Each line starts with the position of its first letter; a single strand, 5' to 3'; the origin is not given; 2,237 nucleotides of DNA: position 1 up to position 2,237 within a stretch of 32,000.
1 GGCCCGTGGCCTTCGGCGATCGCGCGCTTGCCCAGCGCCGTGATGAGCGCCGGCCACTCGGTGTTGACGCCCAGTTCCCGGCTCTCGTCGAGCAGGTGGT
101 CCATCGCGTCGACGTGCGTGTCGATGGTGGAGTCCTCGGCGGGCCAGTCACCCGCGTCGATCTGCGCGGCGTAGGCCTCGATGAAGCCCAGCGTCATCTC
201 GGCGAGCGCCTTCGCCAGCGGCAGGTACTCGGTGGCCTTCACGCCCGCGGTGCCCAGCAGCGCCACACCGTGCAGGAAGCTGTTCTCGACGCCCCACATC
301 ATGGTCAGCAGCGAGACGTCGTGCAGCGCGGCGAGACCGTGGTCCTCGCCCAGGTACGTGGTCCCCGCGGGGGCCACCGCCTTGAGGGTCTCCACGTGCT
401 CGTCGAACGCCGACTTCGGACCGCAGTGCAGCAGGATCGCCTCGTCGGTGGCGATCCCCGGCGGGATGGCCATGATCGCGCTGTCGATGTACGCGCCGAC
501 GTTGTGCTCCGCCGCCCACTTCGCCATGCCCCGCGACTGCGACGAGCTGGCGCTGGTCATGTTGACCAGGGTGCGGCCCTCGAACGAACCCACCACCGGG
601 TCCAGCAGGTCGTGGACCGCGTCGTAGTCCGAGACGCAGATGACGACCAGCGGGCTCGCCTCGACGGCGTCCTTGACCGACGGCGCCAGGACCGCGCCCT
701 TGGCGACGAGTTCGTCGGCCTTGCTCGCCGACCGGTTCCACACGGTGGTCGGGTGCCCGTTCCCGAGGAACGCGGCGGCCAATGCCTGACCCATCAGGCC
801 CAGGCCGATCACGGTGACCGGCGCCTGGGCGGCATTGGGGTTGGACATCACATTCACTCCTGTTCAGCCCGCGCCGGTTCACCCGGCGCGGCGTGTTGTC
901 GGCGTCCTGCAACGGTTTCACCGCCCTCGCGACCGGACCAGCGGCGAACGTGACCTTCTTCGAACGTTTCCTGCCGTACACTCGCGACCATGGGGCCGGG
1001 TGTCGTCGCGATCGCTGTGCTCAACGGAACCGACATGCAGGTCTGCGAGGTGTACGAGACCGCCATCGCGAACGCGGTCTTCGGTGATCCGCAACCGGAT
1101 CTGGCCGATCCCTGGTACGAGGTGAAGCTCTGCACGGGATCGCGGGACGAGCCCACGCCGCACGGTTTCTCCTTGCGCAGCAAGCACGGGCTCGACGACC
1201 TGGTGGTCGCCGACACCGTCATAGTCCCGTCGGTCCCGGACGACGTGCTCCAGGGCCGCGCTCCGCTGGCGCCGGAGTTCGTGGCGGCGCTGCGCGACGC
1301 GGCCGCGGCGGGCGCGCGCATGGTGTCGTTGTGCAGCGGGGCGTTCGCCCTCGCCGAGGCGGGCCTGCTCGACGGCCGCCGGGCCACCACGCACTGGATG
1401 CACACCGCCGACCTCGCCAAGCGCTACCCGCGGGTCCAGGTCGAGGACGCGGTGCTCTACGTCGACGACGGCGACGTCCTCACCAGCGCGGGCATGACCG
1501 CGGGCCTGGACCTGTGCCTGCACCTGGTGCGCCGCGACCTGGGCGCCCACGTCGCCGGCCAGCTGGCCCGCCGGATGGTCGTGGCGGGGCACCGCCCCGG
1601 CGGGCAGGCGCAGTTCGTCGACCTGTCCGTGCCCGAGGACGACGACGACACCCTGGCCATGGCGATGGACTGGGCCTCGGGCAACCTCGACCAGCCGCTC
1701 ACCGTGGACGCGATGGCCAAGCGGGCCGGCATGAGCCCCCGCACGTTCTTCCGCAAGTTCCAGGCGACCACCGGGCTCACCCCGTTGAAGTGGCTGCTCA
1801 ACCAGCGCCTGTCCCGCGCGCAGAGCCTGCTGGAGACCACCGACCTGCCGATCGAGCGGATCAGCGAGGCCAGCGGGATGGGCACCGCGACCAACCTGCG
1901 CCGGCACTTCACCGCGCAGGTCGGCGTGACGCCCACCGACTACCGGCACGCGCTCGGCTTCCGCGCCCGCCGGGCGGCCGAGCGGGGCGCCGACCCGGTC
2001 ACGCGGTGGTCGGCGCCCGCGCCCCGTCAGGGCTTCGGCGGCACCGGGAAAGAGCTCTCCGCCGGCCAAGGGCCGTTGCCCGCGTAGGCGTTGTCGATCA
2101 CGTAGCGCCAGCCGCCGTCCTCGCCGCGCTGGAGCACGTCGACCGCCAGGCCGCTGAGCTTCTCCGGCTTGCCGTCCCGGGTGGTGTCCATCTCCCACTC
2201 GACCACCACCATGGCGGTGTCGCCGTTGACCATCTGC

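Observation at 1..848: IRED-like gene hidden at the window edge and absent from the ORF track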

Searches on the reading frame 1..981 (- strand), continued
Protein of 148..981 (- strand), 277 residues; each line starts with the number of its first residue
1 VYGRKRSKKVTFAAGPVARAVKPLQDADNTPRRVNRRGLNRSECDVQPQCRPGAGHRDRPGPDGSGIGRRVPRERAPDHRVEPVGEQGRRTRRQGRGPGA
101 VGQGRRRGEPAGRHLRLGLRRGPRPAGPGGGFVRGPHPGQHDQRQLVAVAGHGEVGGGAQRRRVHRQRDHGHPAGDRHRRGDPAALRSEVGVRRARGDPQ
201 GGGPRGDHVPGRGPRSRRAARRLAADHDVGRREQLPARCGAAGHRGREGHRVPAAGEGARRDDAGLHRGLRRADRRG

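Call 60: find_encoding_contigs(protein=P0084, flank=10000, max_places=1)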
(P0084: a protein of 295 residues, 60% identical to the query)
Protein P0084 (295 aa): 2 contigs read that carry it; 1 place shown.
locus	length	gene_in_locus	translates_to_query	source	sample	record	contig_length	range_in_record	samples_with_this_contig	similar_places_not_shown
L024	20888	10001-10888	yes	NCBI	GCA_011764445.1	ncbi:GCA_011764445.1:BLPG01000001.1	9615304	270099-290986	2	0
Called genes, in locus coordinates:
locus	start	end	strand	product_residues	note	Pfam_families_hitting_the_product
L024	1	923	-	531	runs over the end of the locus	PF22244:GCE_fung, PF00553:CBM_2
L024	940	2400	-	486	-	PF00553:CBM_2, PF03664:Glyco_hydro_62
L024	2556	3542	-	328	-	PF00356:LacI, PF00532:Peripla_BP_1, PF13407:Peripla_BP_4 (faint), PF13377:Peripla_BP_3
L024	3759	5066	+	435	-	PF10503:Esterase_PHB, PF00326:Peptidase_S9, PF00553:CBM_2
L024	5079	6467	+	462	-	PF00331:Glyco_hydro_10, PF00553:CBM_2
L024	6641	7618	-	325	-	-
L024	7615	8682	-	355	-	PF00465:Fe-ADH, PF13685:Fe-ADH_2, PF25137:ADH_Fe_C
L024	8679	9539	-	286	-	PF04444:Dioxygenase_N, PF00775:Dioxygenase_C, PF13620:CarboxypepD_reg (faint)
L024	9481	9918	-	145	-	PF00376:MerR, PF13411:MerR_1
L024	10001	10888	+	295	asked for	PF03446:NAD_binding_2, PF03807:F420_oxidored, PF03435:Sacchrp_dh_NADP (weak), PF21761:RedAm-like_C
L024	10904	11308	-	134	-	PF01042:Ribonuc_L-PSP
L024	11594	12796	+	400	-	PF03712:Cu2_monoox_C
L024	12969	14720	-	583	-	PF13181:TPR_8 (faint), PF00515:TPR_1 (faint), PF13424:TPR_12, PF00990:GGDEF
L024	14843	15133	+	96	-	-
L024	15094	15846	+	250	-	PF00553:CBM_2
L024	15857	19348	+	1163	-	PF02837:Glyco_hydro_2_N, PF22666:Glyco_hydro_2_N2 (weak), PF00703:Glyco_hydro_2, PF02836:Glyco_hydro_2_C, PF16355:DUF4982, PF18565:Glyco_hydro2_C5, PF07532:Big_4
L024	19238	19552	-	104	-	-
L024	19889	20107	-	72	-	-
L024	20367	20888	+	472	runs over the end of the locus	PF02450:LCAT (weak), PF07819:PGAP1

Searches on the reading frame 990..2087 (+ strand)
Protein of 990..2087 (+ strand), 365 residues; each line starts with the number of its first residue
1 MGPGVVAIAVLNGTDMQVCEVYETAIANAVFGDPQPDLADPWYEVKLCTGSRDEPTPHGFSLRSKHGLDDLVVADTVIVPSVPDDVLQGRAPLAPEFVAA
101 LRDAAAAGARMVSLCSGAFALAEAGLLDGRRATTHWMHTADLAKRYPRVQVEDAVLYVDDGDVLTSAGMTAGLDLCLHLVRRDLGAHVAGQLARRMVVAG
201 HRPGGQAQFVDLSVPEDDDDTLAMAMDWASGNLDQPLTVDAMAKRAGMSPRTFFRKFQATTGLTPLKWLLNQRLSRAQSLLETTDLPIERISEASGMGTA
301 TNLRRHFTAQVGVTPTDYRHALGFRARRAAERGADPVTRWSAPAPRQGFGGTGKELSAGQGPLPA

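Call 9: search_protein_families(library=pfam, proteins=[window:990-2087:+], max_evalue=0.0001)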
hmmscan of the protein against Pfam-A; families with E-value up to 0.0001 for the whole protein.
window:990-2087:+ (365 aa): 3 families
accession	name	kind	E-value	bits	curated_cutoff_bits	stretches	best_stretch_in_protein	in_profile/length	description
PF12833.13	HTH_18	-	4.7e-21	75.3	33.6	1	242-320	1-79/80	Helix-turn-helix domain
PF00165.29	HTH_AraC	-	5.6e-15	55.5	26.6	2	232-269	4-41/42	Bacterial regulatory helix-turn-helix proteins, AraC family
PF01965.30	DJ-1_PfpI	-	2e-13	50.9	26.6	1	94-181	80-164/165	DJ-1/PfpI family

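Call 11: find_encoding_contigs(protein=window:990-2087:+, flank=10000, max_places=6)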
Protein window:990-2087:+ (365 aa): no gene with exactly this product is on record in the collection.

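Call 45: search_protein_families(library=ncbifam, proteins=[window:990-2087:+], max_evalue=0.00001)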
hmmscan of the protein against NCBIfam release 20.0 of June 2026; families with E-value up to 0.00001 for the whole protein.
window:990-2087:+ (365 aa): 20 families
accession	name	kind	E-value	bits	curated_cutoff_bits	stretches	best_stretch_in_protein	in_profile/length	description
NF006902.0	PRK09393.1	equivalog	9.5e-100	333.9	425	1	21-322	23-322/327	transcriptional regulator FtrA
NF052371.1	TransRegGbdRPseu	equivalog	1.6e-32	113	480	1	59-322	68-327/365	choline metabolism transcriptional regulator GbdR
NF007860.0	PRK10572.1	equivalog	1.2e-13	50.5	208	1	218-321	181-284/292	arabinose operon transcriptional regulator AraC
NF007584.0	PRK10219.1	equivalog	9.7e-12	45.2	174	1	220-322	5-107/107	superoxide response transcriptional regulator SoxS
NF011964.0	PRK15435.1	equivalog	1.5e-10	40.6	345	1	195-321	60-183/354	bifunctional DNA-binding transcriptional regulator/O6-methylguanine-DNA methyltransferase Ada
NF047455.1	TF_Staph_AryK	equivalog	3.6e-10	38.8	850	1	216-322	153-259/759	transcriptional regulator AryK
NF010028.0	PRK13503.1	equivalog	4.7e-10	39.3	288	1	216-321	167-272/278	HTH-type transcriptional activator RhaS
NF012228.1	RobA_TF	equivalog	2.3e-09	37.2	380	1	226-322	9-105/286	MDR efflux pump AcrAB transcriptional activator RobA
NF012144.2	ramA_TF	equivalog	5e-09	36.6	180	1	223-320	8-105/108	RamA family antibiotic efflux transcriptional regulator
NF010027.0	PRK13502.1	equivalog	7.9e-09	35.4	384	1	230-320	186-276/282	HTH-type transcriptional activator RhaR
NF040475.1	chlor_reg_RclR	equivalog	9.8e-09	34.9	400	1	235-320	192-277/284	reactive chlorine-specific transcriptional regulator RclR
NF047788.1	TransRegPocR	equivalog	1.2e-08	34.6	500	1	206-321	175-290/296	transcriptional regulator PocR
NF010025.2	PRK13500.1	equivalog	1.4e-08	34.6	525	1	226-321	182-277/282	HTH-type transcriptional activator RhaR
NF011701.0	PRK15121.1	equivalog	1.6e-08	34.4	426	1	226-323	11-108/289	MDR efflux pump AcrAB transcriptional activator RobA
NF008564.0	PRK11511.1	equivalog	1e-07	32.2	202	1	217-320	6-109/127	MDR efflux pump AcrAB transcriptional activator MarA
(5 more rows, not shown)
